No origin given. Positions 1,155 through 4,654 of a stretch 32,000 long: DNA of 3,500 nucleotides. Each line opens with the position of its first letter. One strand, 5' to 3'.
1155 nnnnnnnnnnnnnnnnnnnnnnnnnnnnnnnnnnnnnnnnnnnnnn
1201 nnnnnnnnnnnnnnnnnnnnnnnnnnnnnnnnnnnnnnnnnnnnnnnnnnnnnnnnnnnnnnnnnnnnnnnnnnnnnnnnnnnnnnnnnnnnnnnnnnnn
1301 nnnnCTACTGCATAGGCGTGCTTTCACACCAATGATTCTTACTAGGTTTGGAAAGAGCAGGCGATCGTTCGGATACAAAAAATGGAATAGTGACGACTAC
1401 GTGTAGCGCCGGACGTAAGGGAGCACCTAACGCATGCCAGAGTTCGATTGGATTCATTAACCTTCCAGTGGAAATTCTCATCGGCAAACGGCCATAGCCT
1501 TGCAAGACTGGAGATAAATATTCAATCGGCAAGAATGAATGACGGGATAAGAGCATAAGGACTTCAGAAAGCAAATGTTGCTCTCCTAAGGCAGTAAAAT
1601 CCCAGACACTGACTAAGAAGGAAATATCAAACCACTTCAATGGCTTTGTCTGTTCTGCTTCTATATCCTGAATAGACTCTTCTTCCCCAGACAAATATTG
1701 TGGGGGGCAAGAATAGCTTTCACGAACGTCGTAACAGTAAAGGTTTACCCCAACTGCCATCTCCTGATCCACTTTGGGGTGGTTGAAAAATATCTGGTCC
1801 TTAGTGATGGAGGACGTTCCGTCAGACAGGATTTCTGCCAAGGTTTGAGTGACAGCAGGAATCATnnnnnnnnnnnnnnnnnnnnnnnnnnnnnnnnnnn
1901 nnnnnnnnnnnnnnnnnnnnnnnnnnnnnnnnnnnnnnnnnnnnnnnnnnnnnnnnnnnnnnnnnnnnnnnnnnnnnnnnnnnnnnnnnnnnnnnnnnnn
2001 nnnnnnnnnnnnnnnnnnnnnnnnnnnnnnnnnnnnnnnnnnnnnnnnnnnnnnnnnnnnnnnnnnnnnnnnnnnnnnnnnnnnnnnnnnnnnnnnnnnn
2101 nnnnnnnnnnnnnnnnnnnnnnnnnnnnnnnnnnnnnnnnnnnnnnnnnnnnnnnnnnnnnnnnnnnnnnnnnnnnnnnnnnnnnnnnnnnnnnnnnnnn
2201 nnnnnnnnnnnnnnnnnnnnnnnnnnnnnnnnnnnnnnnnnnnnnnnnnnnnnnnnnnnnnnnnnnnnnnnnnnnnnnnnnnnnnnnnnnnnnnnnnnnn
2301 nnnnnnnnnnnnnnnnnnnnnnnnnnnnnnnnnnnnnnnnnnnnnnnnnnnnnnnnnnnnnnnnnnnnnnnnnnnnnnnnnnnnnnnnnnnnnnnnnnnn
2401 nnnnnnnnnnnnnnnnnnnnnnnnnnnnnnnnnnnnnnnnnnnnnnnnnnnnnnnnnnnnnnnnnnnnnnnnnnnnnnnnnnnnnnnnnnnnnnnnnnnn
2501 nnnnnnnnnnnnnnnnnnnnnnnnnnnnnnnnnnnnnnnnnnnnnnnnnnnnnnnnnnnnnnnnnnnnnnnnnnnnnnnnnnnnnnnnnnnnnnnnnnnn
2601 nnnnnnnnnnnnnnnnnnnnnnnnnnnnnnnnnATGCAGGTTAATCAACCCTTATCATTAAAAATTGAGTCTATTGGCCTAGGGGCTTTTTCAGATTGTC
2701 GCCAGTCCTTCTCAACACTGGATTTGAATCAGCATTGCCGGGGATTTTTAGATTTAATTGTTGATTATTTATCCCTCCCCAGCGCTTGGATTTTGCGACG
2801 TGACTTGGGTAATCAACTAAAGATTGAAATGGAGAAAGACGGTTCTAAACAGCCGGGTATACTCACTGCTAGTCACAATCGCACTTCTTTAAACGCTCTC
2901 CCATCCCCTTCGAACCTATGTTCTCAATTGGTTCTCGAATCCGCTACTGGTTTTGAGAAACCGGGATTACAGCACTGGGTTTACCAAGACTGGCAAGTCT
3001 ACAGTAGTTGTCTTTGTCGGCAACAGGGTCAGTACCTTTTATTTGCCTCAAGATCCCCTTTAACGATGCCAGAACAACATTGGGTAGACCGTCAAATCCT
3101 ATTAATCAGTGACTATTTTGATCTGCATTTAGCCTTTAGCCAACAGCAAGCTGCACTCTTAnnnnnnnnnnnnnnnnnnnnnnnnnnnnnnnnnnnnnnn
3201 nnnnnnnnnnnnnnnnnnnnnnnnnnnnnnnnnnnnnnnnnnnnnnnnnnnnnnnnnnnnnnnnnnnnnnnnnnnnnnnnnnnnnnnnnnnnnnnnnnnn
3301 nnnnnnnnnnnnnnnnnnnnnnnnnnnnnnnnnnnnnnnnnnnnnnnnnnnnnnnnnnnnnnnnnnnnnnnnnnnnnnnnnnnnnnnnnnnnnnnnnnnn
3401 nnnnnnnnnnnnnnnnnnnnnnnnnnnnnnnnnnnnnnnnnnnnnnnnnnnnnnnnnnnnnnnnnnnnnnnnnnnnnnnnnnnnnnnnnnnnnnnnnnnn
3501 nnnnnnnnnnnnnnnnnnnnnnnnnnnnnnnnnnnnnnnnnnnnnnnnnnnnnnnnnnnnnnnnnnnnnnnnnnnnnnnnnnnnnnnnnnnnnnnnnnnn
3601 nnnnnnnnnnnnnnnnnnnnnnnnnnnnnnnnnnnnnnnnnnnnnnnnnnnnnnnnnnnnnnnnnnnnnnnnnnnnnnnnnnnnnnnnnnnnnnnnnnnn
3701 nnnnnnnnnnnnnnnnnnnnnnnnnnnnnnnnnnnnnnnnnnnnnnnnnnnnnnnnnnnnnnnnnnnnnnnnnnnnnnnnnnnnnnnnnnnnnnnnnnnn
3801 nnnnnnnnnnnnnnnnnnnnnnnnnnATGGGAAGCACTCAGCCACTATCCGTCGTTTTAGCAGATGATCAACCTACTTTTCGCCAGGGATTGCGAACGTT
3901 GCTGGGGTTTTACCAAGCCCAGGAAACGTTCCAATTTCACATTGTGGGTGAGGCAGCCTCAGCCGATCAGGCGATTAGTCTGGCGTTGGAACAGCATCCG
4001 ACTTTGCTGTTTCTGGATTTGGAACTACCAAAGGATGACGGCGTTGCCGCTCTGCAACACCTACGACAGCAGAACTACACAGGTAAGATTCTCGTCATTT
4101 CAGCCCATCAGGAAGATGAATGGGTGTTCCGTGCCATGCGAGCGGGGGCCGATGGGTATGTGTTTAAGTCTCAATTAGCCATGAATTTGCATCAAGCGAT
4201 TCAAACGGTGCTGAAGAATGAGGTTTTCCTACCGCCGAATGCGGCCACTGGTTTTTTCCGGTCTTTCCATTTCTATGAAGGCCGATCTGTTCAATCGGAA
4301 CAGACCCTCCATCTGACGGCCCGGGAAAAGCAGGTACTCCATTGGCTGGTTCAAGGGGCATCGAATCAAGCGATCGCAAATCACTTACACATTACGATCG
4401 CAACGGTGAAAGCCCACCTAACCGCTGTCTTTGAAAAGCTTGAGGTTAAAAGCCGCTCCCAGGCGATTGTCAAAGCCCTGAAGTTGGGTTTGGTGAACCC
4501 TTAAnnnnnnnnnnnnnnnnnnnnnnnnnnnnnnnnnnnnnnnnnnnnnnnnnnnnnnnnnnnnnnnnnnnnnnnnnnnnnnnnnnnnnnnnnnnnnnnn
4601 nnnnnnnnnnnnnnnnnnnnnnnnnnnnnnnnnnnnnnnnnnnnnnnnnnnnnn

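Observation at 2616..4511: A soluble histidine kinase and NarL-type regulator are cistronically fused to the eCIS accessory operon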

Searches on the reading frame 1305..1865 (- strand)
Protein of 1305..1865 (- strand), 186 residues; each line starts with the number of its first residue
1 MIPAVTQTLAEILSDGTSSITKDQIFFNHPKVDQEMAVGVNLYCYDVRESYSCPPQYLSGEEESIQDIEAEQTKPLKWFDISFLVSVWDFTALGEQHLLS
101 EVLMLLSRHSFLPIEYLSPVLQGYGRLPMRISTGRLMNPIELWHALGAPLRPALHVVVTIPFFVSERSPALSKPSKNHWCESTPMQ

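Call 6: search_protein_families(library=pfam, proteins=[window:1305-1865:-], max_evalue=0.01)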
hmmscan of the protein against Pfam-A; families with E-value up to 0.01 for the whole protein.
window:1305-1865:- (186 aa): 1 family
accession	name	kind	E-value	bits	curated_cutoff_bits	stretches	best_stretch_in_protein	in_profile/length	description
PF14065.11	Pvc16_N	-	9.9e-24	84.5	27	1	4-174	1-177/180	Pvc16 N-terminal domain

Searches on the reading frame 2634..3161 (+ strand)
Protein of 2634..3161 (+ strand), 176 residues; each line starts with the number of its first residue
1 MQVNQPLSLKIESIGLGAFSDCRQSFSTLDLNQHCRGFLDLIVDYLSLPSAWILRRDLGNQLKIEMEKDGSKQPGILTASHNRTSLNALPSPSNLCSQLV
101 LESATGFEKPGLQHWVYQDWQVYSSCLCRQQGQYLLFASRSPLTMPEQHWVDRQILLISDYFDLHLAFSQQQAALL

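Call 41: predict_structure(alignment_id=A3)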
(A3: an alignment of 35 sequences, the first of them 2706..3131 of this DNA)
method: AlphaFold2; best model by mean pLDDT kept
length: 142 residues; sequences in the alignment: 35
mean_pLDDT: 85.2   pTM: 0.79
mean pLDDT of the five models: 85.2, 83.7, 83.0, 82.3, 82.3
residues with pLDDT >= 90: 87; 70-90: 31; 50-70: 17; < 50: 7
segments of 3 or more residues with pLDDT < 50: 52-55
pLDDT, mean of each block of 10 residues (from residue 1): 73 96 95 92 81 49 67 82 86 93 94 96 97 93 84
secondary structure, 60 per line:
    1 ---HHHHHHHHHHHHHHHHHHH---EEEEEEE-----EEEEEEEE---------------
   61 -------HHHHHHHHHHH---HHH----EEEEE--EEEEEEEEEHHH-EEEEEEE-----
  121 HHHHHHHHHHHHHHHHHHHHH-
elements in order: H4-22 E26-32 E38-45 H68-78 E89-93 E96-104 E109-115 H121-141

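Call 47: fold_search(model_id=the predicted structure, library=pdb)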
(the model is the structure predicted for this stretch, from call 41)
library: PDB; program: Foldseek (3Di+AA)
matches with E <= 10: 1318; with E <= 0.001: 10
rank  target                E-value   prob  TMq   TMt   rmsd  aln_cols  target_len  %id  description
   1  6ulg_F                2.4e-04  1.00  0.46  0.27   6.9       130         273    9  Cryo-EM structure of the FLCN-FNIP2-Rag-Ragulator complex (released 2019-11-20)
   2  6s6a_B                2.9e-04  1.00  0.45  0.25   7.1       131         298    8  Crystal structure of RagA-Q66L/RagC-T90N GTPase heterodimer complex (released 2019-10-16)
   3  6s6d_A                2.9e-04  1.00  0.46  0.25   7.4       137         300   10  Crystal structure of RagA-Q66L-GTP/RagC-S75N-GDP GTPase heterodimer complex (released 2019-10-16)
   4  6s6a_A                3.3e-04  1.00  0.47  0.26   7.1       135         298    9  Crystal structure of RagA-Q66L/RagC-T90N GTPase heterodimer complex (released 2019-10-16)
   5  6ehr_F                4.3e-04  1.00  0.45  0.54   5.6       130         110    8  The crystal structure of the human LAMTOR-RagA CTD-RagC CTD complex (released 2017-10-04)
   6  6u62_B                4.6e-04  1.00  0.47  0.26   7.2       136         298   10  Raptor-Rag-Ragulator complex (released 2019-10-30)
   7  9v86_D                7.6e-04  1.00  0.47  0.19  12.7       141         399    8  Cryo-EM structure of KICSTOR CCC complex (state 3) (released 2025-11-12)
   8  7t3b_D                9.2e-04  1.00  0.47  0.26   6.9       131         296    9  GATOR1-RAG-RAGULATOR - GAP Complex (released 2022-04-06)
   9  6wj2_F                9.2e-04  1.00  0.45  0.26   7.9       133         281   10  CryoEM structure of the SLC38A9-RagA-RagC-Ragulator complex in the pre-GAP state (released 2020-09-02)
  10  5x6v_F                9.8e-04  1.00  0.43  0.50   6.6       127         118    8  Crystal structure of human heteroheptameric complex (released 2017-12-06)
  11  5m82                  1.2e-03  1.00  0.55  0.50   7.0       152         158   11  Three-dimensional structure of the photoproduct state of GAF3 from Slr1393 of Synechocystis sp. PCC6803 (released 2017-12-20)
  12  8dhb_B                1.2e-03  1.00  0.51  0.29   6.0       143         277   10  Active FLCN GAP complex (released 2022-09-28)
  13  9o5a_F                1.2e-03  1.00  0.46  0.20  12.0       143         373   10  The KICSTOR-GATOR1 complex (released 2026-02-18)
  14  3t1s                  1.3e-03  1.00  0.51  0.54   6.9       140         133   11  MglB Homodimer (released 2011-08-31)
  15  8fw5_D                1.3e-03  1.00  0.48  0.26   6.7       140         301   11  Chimeric HsGATOR1-SpGtr-SpLam complex (released 2023-07-26)
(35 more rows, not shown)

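Call 65: find_homologous_proteins(query=window:2634-3161:+, max_evalue=0.001)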
Query window:2634-3161:+: 28 candidates shared short words with the query, none scored E <= 0.001.

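Call 71: search_protein_representatives(protein=window:2634-3161:+)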
Query: 176 residues. Proteins with E-value up to 0.001 (for the whole library): 2; up to 1e-10: 1; up to 1e-30: 1. The best 2 are listed.
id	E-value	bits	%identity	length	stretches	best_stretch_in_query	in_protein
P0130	7.2e-38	146.4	49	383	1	1-176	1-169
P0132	8.3e-07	45.3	36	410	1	26-176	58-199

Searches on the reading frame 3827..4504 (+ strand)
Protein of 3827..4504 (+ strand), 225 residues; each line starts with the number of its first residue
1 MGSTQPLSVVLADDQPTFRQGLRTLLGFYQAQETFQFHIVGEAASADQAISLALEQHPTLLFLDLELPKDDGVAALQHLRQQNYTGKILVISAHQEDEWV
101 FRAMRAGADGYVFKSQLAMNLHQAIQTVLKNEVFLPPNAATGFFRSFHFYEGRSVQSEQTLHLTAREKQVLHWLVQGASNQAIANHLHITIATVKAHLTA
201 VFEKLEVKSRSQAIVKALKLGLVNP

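Call 6: search_protein_families(library=pfam, proteins=[window:3827-4504:+], max_evalue=0.01)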
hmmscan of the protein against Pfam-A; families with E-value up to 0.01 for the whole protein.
window:3827-4504:+ (225 aa): 4 families
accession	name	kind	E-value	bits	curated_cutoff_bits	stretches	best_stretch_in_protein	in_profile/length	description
PF00072.30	Response_reg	-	1.7e-22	80.1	30.2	1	9-126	1-111/111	Response regulator receiver domain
PF00196.25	GerE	-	1.2e-19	70.1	23.5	1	163-217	3-57/57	Bacterial regulatory proteins, luxR family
PF08281.18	Sigma70_r4_2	-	0.0017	18.4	25.7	1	162-203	10-52/54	Sigma-70, region 4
PF04545.22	Sigma70_r4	-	0.0085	16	24.1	0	162-205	4-48/50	Sigma-70, region 4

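Call 34: search_protein_families(library=ncbifam, proteins=[window:3827-4504:+], max_evalue=0.001)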
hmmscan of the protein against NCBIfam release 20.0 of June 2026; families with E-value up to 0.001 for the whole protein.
window:3827-4504:+ (225 aa): 88 families (the best 25 are shown)
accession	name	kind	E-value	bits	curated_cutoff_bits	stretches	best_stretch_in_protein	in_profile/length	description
NF007935.0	PRK10651.1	equivalog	1.4e-41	142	250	1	4-217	4-210/216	two-component system response regulator NarL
NF047785.1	respo_reg_MadR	equivalog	7.2e-38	130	300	1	8-223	2-209/209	MadR family response regulator transcription factor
NF052445.1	RespRegMctR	equivalog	2.6e-34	118.4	300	1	7-221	2-203/205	two-component system response regulator MctR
NF011896.0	PRK15369.1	equivalog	2.1e-31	109.2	242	1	7-222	4-209/211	two component system response regulator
NF007708.0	PRK10403.1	equivalog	1.6e-30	106.2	343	1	1-218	1-209/215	nitrate/nitrite response regulator protein NarP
NF041830.1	RR_TF_ErdR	exception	2.8e-27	95.9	390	1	9-216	4-204/213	response regulator transcription factor ErdR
NF007403.0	PRK09935.1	equivalog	3.6e-26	92.1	271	1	5-214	2-201/210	fimbria biosynthesis transcriptional regulator FimZ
NF007018.1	PRK09483.1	equivalog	1.3e-21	77.2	280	1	7-224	2-210/217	UvrY/SirA/GacA family response regulator transcription factor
NF007419.0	PRK09958.1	equivalog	1.1e-20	74.2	251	1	10-209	4-190/204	acid-sensing system DNA-binding response regulator EvgA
NF007505.1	PRK10100.1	equivalog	8.1e-20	71.4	250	1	55-217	39-199/204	biofilm master transcriptional regulator CsgD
NF040749.1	tetrathio_RR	equivalog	9.4e-17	61.3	290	1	58-214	44-185/191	tetrathionate respiration response regulator TtrR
NF006900.1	PRK09390.1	equivalog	2.3e-16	60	255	1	8-219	6-199/203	response regulator FixJ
TIGR03020.2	EpsA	equivalog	9.6e-16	58.2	170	1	151-218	178-246/247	XrtB/PEP-CTERM-associated transcriptional regulator EpsA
TIGR02875.1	spore_0_A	equivalog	1.1e-13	51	200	1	6-133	2-126/262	sporulation transcription factor Spo0A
NF007005.1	PRK09468.1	equivalog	1.4e-13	50.8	331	1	11-179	8-176/237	osmolarity response regulator transcription factor OmpR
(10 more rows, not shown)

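Call 64: search_solved_structures(query=window:3827-4501:+, max_evalue=1e-10)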
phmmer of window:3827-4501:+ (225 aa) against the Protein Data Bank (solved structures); distinct sequences matched with E-value up to 1e-10: 22.
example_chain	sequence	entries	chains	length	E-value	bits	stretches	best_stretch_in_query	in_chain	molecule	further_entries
1a04_A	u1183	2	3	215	5.1e-30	108.1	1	4-215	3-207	NITRATE/NITRITE RESPONSE REGULATOR PROTEIN NARL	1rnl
5hev_A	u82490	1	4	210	4.6e-28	101.7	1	8-223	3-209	Response regulator protein VraR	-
7ve6_A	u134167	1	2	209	1e-27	100.6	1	8-223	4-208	Response regulator protein VraR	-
4gvp_A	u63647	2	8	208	1.2e-27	100.4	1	8-223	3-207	Response regulator protein vraR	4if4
3c3w_A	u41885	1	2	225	3.4e-19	72.7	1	8-220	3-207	TWO COMPONENT TRANSCRIPTIONAL REGULATORY PROTEIN DEVR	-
4ldz_A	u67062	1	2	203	5e-19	72.2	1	2-220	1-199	Transcriptional regulatory protein DesR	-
3cz5_A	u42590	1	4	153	2.1e-18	70.1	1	8-141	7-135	Two-component response regulator, LuxR family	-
4yn8_A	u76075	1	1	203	1.3e-17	67.6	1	7-219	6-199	Response regulator ChrA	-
4zmr_A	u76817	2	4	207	3.8e-17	66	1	7-214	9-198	Response regulator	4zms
4hye_A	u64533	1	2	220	3.8e-17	66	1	6-214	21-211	Response regulator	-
8zwn_A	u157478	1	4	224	7.8e-15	58.5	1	6-211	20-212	DNA-binding transcriptional activator EvgA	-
5f64_A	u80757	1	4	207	8.5e-15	58.4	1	7-211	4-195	Positive transcription regulator EvgA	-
9xzo_A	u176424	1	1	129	2.1e-12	50.6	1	9-128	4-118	De novo protein M1X0B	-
3eul_A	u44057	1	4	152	2.5e-12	50.3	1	6-141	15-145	POSSIBLE NITRATE/NITRITE RESPONSE TRANSCRIPTIONAL REGULATORY PROTEIN NARL (DNA-binding res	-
6ekg_Y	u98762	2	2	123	7.9e-12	48.7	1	10-118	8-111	Chemotaxis protein CheY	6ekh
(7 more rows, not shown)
